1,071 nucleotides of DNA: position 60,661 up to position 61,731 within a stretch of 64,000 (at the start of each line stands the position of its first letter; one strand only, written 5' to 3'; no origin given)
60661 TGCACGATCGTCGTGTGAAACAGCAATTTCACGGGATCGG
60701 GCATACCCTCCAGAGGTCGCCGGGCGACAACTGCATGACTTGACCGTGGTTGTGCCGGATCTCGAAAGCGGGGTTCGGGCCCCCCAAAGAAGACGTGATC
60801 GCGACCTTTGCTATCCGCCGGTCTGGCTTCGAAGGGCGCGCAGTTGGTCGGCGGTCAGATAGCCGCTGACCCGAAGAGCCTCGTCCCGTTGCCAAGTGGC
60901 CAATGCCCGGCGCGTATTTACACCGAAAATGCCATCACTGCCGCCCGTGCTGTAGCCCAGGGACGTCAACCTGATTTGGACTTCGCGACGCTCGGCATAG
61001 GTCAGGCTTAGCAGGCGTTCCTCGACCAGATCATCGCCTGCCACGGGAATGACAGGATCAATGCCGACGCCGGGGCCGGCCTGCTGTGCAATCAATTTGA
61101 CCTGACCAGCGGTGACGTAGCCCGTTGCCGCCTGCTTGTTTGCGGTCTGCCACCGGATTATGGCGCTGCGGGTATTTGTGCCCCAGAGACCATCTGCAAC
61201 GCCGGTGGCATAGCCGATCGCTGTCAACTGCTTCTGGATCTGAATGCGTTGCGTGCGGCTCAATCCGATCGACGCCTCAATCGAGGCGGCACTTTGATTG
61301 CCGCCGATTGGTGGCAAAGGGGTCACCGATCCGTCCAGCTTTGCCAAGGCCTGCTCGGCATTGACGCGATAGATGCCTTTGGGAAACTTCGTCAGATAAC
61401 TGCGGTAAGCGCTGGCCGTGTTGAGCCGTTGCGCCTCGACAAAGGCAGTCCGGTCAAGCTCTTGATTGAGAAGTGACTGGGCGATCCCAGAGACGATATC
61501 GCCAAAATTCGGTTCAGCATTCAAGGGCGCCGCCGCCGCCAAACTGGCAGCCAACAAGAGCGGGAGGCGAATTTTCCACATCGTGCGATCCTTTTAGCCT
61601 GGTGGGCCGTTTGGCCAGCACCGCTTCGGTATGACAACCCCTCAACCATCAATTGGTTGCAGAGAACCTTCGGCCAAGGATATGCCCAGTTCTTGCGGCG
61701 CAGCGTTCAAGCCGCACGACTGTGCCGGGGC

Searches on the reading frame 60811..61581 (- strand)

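Call 25: search_protein_families(library=pfam, proteins=[window:60811-61581:-], max_evalue=0.001)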
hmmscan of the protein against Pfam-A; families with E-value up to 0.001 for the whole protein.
window:60811-61581:- (256 aa): 2 families
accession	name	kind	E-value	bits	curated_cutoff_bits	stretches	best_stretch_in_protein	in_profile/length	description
PF01471.23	PG_binding_1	-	7.8e-25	87.3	23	2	196-250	3-57/57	Putative peptidoglycan binding domain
PF08823.16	PG_binding_2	-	1.5e-09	38.4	21.1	1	191-232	11-52/74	Putative peptidoglycan binding domain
